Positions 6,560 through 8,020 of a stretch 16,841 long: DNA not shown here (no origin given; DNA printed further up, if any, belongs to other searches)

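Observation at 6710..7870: Beta-carbonic-anhydrase homologue with both zinc-binding cysteines replaced, fused to a long acidic disordered/coiled-coil tail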

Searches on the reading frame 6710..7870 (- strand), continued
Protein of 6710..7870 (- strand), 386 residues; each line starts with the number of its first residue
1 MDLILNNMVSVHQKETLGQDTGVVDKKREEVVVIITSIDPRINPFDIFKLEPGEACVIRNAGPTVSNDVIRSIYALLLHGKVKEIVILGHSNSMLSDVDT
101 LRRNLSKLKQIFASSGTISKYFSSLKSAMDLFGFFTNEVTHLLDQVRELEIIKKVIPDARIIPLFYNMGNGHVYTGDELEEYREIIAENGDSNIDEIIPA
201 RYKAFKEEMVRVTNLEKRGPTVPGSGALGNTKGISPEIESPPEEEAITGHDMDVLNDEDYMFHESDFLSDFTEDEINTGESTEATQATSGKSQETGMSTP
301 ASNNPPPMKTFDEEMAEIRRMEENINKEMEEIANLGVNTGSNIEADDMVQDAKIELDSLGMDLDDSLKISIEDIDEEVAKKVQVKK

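Call 39: search_protein_families(library=pfam, proteins=[L004:2715-3614:+, L006:3545-4471:+, L001:3945-4418:+, L004:3754-4908:+, L006:4635-5807:+, P0012, P0004, L008:2432-3388:+], max_evalue=1)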
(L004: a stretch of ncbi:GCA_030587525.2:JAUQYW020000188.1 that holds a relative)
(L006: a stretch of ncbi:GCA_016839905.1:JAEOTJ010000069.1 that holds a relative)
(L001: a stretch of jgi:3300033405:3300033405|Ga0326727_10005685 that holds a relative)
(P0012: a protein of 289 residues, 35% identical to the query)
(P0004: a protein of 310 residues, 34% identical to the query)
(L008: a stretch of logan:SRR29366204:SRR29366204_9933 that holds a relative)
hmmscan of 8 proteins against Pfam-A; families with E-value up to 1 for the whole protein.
L004:2715-3614:+ (299 aa): 0 families

L006:3545-4471:+ (308 aa): 3 families
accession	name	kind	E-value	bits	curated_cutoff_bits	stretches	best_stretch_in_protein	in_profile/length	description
PF04519.19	Bactofilin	-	0.014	16.1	27.9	1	70-140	9-80/98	Polymer-forming cytoskeletal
PF00664.28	ABC_membrane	-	0.031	14.4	28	1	153-218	103-169/274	ABC transporter transmembrane region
PF22807.2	TrAA12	-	0.39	9.4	30.9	0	60-121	371-432/463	TrAA12-like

L001:3945-4418:+ (157 aa): 0 families

L004:3754-4908:+ (384 aa): 5 families
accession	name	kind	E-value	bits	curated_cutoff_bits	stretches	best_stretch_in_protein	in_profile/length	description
PF01145.31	Band_7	-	2.3e-30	106.4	23.6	1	37-213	4-175/176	SPFH domain / Band 7 family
PF15975.10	Flot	-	0.028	14.9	27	1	284-335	6-62/124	Flotillin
PF05478.16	Prominin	-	0.1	11.1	34.3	1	178-319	254-391/799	Prominin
PF17380.7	DUF5401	-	0.26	9.8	25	1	177-324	431-580/721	Family of unknown function (DUF5401)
PF08657.15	DASH_Spc34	-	0.66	10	26.7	1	156-237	189-273/280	DASH complex subunit Spc34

L006:4635-5807:+ (390 aa): 8 families
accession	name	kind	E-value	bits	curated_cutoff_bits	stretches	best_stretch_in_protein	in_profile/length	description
PF01145.31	Band_7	-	1e-27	97.7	23.6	1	36-213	4-176/176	SPFH domain / Band 7 family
PF02439.20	Adeno_E3_CR2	-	0.026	14.7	36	1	10-38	9-36/38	Adenovirus E3 region protein CR2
PF15975.10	Flot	-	0.065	13.8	27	1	285-333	8-60/124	Flotillin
PF03706.18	LPG_synthase_TM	-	0.12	12.3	33.4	1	8-48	145-185/302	Lysylphosphatidylglycerol synthase TM region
PF06480.20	FtsH_ext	-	0.14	12.8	25.5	1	10-55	2-49/103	FtsH Extracellular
PF13159.12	DUF3994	-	0.16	12.3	25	1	151-251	22-116/123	Domain of unknown function (DUF3994)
PF03600.22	CitMHS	-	0.3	10.6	31.9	1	14-116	167-249/336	Citrate transporter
PF21314.2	TM_ErbB1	-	0.4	10.9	27.1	1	10-28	5-23/36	Epidermal growth factor receptor transmembrane-juxtamembrane segment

P0012 (289 aa): 2 families
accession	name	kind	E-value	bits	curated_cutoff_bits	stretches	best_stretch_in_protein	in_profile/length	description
PF00484.24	Pro_CA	-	2.5e-23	83.5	25.7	1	38-176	1-155/156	Carbonic anhydrase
PF20393.3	Pro_CA_2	-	0.0016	19.1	30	1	57-116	38-97/125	Putative carbonic anhydrase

P0004 (310 aa): 1 family
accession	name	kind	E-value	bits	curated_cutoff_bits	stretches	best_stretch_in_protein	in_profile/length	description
PF00484.24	Pro_CA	-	3.8e-13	50.4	25.7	1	34-171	2-154/156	Carbonic anhydrase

L008:2432-3388:+ (318 aa): 1 family
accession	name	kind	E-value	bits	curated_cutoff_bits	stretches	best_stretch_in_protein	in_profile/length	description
PF01757.29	Acyl_transf_3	-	0.85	9.1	31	1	52-216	113-254/326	Acyltransferase domain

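Call 46: find_related_loci(query=A3, collection=genome_contigs, flank=6000)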
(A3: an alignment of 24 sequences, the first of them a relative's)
Query A3 (289 aa) in genome_contigs; peptide patterns used: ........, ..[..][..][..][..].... (x = any residue, [..] = any of these).
196 stretches matched a pattern; 187 encode a relative of the query (tblastn E <= 1e-3); the best 80 are kept; 80 distinct loci.
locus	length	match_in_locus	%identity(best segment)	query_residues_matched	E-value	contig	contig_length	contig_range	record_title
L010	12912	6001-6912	44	1-285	1e-77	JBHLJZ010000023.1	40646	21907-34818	MAG: Candidatus Hodarchaeota archaeon isolate DZ1B.201 DZ1B.201@1939, whole genome shotgun sequence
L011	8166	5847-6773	43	3-289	1e-73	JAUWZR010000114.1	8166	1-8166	MAG: Promethearchaeota archaeon isolate CSMAG_2741 CSMAG_2741_k141_1068617_length_8166_cov_9.7170, whole genome shotgun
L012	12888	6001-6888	46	1-284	4e-72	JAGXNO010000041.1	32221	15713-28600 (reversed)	MAG: Promethearchaeota archaeon isolate bin60 NODE_41_length_32221_cov_22.670452, whole genome shotgun sequence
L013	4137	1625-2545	43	3-285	2e-71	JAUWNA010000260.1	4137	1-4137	MAG: Promethearchaeota archaeon isolate CSMAG_2412 CSMAG_2412_k141_376894_length_4137_cov_8.6456, whole genome shotgun s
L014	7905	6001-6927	43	3-288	1e-71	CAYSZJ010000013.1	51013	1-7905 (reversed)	MAG TPA_asm: uncultured archaeon isolate SRP239594_co1_24 genome assembly, contig: NODE_80_length_51013_cov_38.793909, w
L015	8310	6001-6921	45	1-288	7e-71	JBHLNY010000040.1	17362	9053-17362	MAG: Promethearchaeota archaeon isolate DZ2S.398 DZ2S.398@10207, whole genome shotgun sequence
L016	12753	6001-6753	48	6-253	3e-71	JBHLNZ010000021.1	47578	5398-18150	MAG: Promethearchaeota archaeon isolate DZ2S.411 DZ2S.411@1937, whole genome shotgun sequence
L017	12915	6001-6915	43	3-285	9e-71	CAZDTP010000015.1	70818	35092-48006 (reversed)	MAG TPA_asm: uncultured archaeon isolate SRP214966_co7_76 genome assembly, contig: NODE_141_length_70818_cov_25.137204,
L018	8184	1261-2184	43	2-287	3e-70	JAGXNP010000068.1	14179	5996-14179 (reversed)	MAG: Promethearchaeota archaeon isolate bin41 NODE_68_length_14179_cov_51.515813, whole genome shotgun sequence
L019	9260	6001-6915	42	3-285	1e-69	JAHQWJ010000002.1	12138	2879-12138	MAG: Promethearchaeia archaeon isolate ABR04 NODE_1020_length_12138_cov_23, whole genome shotgun sequence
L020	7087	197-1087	41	4-283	3e-69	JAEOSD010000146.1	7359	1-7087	MAG: Promethearchaeota archaeon isolate Yap2000.bin6.138 contig-145_17979, whole genome shotgun sequence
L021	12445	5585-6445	42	4-282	2e-69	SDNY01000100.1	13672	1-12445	MAG: Promethearchaeota archaeon isolate AMARA_1S AMARA-sed17-13137, whole genome shotgun sequence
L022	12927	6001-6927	42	3-287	2e-69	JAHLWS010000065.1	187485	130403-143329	MAG: Promethearchaeota archaeon isolate 33X4 k141_63195, whole genome shotgun sequence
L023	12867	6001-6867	42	3-285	3e-69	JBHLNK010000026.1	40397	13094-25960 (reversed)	MAG: Promethearchaeota archaeon isolate DZ2S.252 DZ2S.252@2597, whole genome shotgun sequence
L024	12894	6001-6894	43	1-284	1e-68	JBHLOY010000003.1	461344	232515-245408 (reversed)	MAG: Promethearchaeota archaeon isolate DZ3S.305 DZ3S.305@6, whole genome shotgun sequence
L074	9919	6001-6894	39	3-285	8e-52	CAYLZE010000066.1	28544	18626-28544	MAG TPA_asm: uncultured archaeon isolate binchicken_co150_570 genome assembly, contig: NODE_3479_length_28544_cov_7.5908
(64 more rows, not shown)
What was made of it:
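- Scores drop sharply from the family (E 1e-77 to 8e-52) to bacterial CAs (5e-25) (call 46).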

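Call 60: find_homologous_proteins(query=A3, max_evalue=1e-20)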
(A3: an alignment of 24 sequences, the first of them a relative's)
Query A3 (24 sequences) (289 aa, profile of the alignment): 874 proteins with E <= 1e-20 among 8000 candidates; the best 120 are listed.
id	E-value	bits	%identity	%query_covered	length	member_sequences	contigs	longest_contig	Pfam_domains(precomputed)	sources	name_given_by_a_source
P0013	1.0e-113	398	46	98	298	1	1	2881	PF00484.25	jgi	-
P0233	9.5e-112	391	42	97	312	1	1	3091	PF00484.25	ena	-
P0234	2.5e-111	390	41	100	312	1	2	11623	PF00484.25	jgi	jgi:carbonic anhydrase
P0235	4.3e-111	389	42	97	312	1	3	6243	PF00484.25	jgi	-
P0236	4.8e-111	389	42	97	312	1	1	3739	PF00484.25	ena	-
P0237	5.0e-111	389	42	96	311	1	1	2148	PF00484.25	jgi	-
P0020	8.1e-111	388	45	100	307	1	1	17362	PF00484.25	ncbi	ncbi:MAG: carbonic anhydrase [Promethearchaeota archaeon]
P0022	8.7e-111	388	41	100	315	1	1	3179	PF00484.25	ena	-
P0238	1.4e-110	387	42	97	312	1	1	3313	PF00484.25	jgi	-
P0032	1.8e-110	387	41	100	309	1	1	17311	PF00484.25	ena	-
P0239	2.5e-110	387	42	97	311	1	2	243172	PF00484.25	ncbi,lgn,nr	ncbi:MAG: hypothetical protein HWN80_03490 [Candidatus Lokiarchaeota archaeon]|nr:hypothetical prote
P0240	3.4e-110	386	42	97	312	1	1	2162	PF00484.25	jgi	-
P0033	7.9e-110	385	39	98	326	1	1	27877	PF00484.25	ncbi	-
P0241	8.3e-110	385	43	96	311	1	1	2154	PF00484.25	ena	-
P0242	9.1e-110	385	41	97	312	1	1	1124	PF00484.25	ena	-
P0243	1.1e-109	384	48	98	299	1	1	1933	PF00484.25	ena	-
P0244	1.3e-109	384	44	99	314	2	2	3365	PF00484.25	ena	-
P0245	1.6e-109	384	43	98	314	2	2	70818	PF00484.25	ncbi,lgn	-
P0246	1.9e-109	384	43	99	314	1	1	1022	PF00484.25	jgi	-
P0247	2.3e-109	383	45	99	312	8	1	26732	PF00484.25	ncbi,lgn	-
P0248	2.4e-109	383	44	96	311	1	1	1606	PF00484.25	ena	-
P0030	3.7e-109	383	41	96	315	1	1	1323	PF00484.25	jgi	jgi:carbonic anhydrase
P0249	4.9e-109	382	43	99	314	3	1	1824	PF00484.25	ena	-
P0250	6.2e-109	382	42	97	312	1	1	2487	PF00484.25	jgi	-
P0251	6.9e-109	382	40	97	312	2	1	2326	PF00484.25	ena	-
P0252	7.3e-109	382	43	98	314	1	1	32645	PF00484.25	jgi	-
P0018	7.9e-109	382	46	96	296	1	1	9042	PF00484.25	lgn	-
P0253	9.5e-109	381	43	96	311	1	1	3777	PF00484.25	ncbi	-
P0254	1.1e-108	381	43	99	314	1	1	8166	PF00484.25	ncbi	-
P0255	1.1e-108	381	42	99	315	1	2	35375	PF00484.25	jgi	-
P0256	1.2e-108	381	47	100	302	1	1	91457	PF00484.25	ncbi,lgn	-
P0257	1.2e-108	381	42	99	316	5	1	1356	PF00484.25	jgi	-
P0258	1.5e-108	381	43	99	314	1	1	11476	PF00484.25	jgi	-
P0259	1.8e-108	380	42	98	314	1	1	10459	PF00484.25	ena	-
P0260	2.0e-108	380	47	88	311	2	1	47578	PF00484.25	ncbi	ncbi:MAG: beta-class carbonic anhydrase [Promethearchaeota archaeon]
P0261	2.1e-108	380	43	98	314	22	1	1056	PF00484.25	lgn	-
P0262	2.6e-108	380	41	98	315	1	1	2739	PF00484.25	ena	-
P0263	3.3e-108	380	43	99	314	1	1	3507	PF00484.25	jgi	jgi:carbonic anhydrase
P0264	3.8e-108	379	43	98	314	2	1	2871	PF00484.25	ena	-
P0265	4.0e-108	379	42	99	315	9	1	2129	PF00484.25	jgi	jgi:carbonic anhydrase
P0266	4.5e-108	379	42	97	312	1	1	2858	PF00484.25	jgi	jgi:carbonic anhydrase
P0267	4.9e-108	379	41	99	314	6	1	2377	PF00484.25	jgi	-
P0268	5.7e-108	379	43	98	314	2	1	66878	PF00484.25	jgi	-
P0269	8.9e-108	378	42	95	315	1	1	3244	PF00484.25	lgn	-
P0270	9.4e-108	378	40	98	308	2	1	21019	PF00484.25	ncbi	-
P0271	9.6e-108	378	41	99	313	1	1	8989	PF00484.25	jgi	-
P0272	1.1e-107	378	42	99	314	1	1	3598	PF00484.25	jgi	-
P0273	1.2e-107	378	43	100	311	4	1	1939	PF00484.25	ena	-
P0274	1.8e-107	377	41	95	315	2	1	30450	PF00484.25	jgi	jgi:carbonic anhydrase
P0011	1.9e-107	377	47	100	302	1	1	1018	PF00484.25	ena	-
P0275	2.3e-107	377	40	99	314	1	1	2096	PF00484.25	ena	-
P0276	2.6e-107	377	42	99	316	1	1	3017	PF00484.25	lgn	-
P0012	4.7e-107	376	100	100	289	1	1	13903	PF00484.25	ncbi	-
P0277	5.6e-107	376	42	99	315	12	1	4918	PF00484.25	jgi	-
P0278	2.3e-106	374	45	99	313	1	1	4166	PF00484.25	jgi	-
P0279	2.7e-106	373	41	98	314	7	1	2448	PF00484.25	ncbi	-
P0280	3.6e-106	373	45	96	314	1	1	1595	PF00484.25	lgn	-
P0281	4.6e-106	373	45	99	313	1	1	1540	PF00484.25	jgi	-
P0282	5.4e-106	372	41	99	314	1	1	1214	PF00484.25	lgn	-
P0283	5.5e-106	372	44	99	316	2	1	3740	PF00484.25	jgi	jgi:carbonic anhydrase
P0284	6.0e-106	372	43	99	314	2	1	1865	PF00484.25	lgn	-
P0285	6.5e-106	372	42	99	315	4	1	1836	PF00484.25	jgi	jgi:carbonic anhydrase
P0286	7.3e-106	372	43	99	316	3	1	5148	PF00484.25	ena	-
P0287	8.4e-106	372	46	98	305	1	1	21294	PF00484.25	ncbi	ncbi:MAG: carbonic anhydrase [Promethearchaeota archaeon]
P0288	8.8e-106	372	43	96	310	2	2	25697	PF00484.25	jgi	-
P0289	8.9e-106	372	46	100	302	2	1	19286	PF00484.25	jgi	-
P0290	1.2e-105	371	47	100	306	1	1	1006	PF00484.25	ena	-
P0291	1.6e-105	371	46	100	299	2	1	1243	PF00484.25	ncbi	-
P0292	1.7e-105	371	43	98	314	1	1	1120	PF00484.25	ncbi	-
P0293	1.7e-105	371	44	99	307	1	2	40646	PF00484.25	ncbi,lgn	ncbi:MAG: beta-class carbonic anhydrase [Candidatus Hodarchaeota archaeon]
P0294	1.7e-105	371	48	97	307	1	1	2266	PF00484.25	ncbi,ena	-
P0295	2.3e-105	370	41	100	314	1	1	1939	PF00484.25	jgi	-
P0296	3.0e-105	370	43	100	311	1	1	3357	PF00484.25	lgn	-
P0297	3.1e-105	370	42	100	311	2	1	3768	PF00484.25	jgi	-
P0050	4.4e-105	369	41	98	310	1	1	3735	PF00484.25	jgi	jgi:carbonic anhydrase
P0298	5.6e-105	369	42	100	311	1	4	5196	PF00484.25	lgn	-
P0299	6.2e-105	369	40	99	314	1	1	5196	PF00484.25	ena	-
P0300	6.6e-105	369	40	99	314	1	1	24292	PF00484.25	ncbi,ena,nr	ncbi:MAG: hypothetical protein KGD67_06035 [Candidatus Lokiarchaeota archaeon]|nr:hypothetical prote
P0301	7.5e-105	369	43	98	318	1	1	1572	PF00484.25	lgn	-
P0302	1.3e-104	368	47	97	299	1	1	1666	PF00484.25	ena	-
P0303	1.5e-104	368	43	99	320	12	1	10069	PF00484.25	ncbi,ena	-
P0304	1.8e-104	367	43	99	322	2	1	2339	PF00484.25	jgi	-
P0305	2.5e-104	367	41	98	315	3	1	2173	PF00484.25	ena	-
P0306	2.8e-104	367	43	99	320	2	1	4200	PF00484.25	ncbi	-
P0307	4.5e-104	366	44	99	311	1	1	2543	PF00484.25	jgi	-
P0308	5.4e-104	366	43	99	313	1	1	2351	PF00484.25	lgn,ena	-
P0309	5.7e-104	366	41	96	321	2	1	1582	PF00484.25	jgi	jgi:carbonic anhydrase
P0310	6.6e-104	366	40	99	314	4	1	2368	PF00484.25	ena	-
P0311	6.9e-104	365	43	98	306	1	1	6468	PF00484.25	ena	-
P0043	7.0e-104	365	42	99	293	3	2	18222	PF00484.25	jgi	-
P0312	7.3e-104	365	43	98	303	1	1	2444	PF00484.25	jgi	-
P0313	8.6e-104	365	42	99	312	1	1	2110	PF00484.25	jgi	-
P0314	1.1e-103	365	40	99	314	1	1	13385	PF00484.25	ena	-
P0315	1.5e-103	364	40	96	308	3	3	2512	PF00484.25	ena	-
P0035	1.7e-103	364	40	96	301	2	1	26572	PF00484.25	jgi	-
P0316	2.5e-103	364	48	99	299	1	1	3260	PF00484.25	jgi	-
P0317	3.0e-103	363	42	96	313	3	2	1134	PF00484.25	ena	-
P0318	3.1e-103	363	42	100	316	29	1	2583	PF00484.25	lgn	-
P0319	3.9e-103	363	43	98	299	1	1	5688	PF00484.25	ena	-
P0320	4.7e-103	363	39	99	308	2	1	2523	PF00484.25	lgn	-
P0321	7.0e-103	362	45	98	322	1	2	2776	PF00484.25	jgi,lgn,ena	-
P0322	7.8e-103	362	55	76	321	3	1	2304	PF00484.25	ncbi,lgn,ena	-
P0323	9.8e-103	362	40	98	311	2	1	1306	PF00484.25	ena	-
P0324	1.0e-102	362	41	96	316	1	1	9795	PF00484.25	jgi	jgi:carbonic anhydrase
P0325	1.0e-102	362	42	99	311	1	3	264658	PF00484.25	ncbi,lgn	ncbi:MAG: carbonic anhydrase [Candidatus Hodarchaeota archaeon]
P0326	1.1e-102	361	42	98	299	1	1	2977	PF00484.25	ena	-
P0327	1.2e-102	361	41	98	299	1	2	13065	PF00484.25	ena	-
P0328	1.3e-102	361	41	98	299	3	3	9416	PF00484.25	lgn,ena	-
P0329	1.5e-102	361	41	99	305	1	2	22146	PF00484.25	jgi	-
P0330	1.6e-102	361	39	97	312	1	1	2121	PF00484.25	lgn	-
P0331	1.8e-102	361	46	89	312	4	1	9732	PF00484.25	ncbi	-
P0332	2.0e-102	361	39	97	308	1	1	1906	PF00484.25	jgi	jgi:carbonic anhydrase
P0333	2.2e-102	361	41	98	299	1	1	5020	PF00484.25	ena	-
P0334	2.5e-102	360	44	98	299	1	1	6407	PF00484.25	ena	-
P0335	2.5e-102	360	44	100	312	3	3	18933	PF00484.25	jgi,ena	-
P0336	2.8e-102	360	40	96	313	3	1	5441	PF00484.25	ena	-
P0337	2.9e-102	360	38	98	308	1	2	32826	PF00484.25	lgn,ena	-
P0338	3.5e-102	360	41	99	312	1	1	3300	PF00484.25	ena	-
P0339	4.0e-102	360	38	97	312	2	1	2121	PF00484.25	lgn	-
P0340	4.3e-102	360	43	100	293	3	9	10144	PF00484.25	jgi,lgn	-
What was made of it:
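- A profile search gives 874 clusters at E<=1e-20, annotated only as 'carbonic anhydrase' or 'hypothetical' (call 60).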

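Call 62: search_solved_structures(query=A4, max_evalue=10, show_alignments=2)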
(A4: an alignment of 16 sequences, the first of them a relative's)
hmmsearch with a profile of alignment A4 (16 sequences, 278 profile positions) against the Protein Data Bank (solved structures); distinct sequences matched with E-value up to 10: 20.
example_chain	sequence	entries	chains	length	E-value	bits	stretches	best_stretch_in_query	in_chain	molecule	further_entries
9lj7_A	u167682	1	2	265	0.98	12.1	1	220-261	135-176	Leaf-branch compost cutinase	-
6ths_A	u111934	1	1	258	1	12.1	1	220-261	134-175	LCC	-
4eb0_A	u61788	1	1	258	1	12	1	220-261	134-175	LCC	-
6tht_A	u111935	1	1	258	1.1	12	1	220-261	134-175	LCC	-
7vve_A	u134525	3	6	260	1.1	12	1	220-261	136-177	Leaf-branch compost cutinase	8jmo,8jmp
8ota_A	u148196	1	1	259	1.1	12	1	220-261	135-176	Leaf-branch compost cutinase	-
9qyu_B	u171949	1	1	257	1.1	12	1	220-261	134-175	Leaf-branch compost cutinase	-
9qyt_A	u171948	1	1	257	1.1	12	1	220-261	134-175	Leaf-branch compost cutinase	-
9qyr_A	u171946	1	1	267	1.1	12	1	220-261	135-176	Leaf-branch compost cutinase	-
9qyp_C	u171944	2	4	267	1.1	11.9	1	220-261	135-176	Leaf-branch compost cutinase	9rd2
7vvc_A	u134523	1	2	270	1.1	11.9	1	220-261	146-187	Leaf-branch compost cutinase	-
9qys_A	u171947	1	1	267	1.2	11.9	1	220-261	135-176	Leaf-branch compost cutinase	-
7w44_A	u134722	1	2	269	1.2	11.9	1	220-261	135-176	Leaf-branch compost cutinase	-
9qyq_A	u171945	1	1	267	1.2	11.9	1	220-261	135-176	Leaf-branch compost cutinase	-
7ds7_A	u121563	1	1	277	1.2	11.9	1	220-261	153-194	Leaf-branch compost cutinase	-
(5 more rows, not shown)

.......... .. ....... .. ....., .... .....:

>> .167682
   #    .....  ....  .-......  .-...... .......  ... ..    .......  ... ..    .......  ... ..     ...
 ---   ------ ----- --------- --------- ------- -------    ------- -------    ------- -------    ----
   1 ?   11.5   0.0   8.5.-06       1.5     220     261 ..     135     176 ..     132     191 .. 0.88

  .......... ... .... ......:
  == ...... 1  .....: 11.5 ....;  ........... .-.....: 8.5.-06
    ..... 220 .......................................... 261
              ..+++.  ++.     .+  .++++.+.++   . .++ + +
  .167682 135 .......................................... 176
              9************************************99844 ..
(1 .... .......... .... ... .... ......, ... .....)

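Call 63: search_solved_structures(query=L006:4635-5807:+, max_evalue=0.001)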
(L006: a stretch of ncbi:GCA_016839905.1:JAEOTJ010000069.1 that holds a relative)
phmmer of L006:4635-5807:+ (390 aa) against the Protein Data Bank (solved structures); distinct sequences matched with E-value up to 0.001: 18.
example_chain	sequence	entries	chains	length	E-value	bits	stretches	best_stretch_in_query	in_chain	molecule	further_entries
9bq2_B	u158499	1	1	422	2.6e-09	40.1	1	55-261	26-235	Flotillin-1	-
9wmj_A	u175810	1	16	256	8.8e-09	38.3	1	8-230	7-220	Stomatin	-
9wkz_A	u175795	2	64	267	1e-08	38.1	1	8-230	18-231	Stomatin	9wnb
9z7u_F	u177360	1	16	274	1.1e-08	38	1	8-230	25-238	Stomatin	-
9oh9_A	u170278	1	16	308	1.5e-08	37.6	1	8-230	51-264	Stomatin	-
3bk6_A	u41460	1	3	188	2.1e-07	33.8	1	81-221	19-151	PH stomatin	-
8z5g_A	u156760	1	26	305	7.3e-07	32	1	61-274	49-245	Protein QmcA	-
8rrh_A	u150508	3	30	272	2.2e-05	27.1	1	58-221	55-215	Prohibitin 1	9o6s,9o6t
9unl_E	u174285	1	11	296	2.7e-05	26.8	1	59-221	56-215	Prohibitin 1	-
9o9z_A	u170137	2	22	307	2.8e-05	26.8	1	59-220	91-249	Prohibitin 1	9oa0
9zd2_F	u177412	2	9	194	3.6e-05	26.4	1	8-181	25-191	Stomatin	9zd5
7vhp_E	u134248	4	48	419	4e-05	26.3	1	11-235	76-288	Protein HflK | Modulator of FtsH protease HflK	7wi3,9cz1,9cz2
9paw_XA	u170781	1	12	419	8.4e-05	25.2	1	11-227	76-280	Protein HflK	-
7vhq_E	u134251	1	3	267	0.00016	24.3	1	17-229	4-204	Protein HflK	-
4fvf_A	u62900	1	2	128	0.00021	23.9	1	86-193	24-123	Stomatin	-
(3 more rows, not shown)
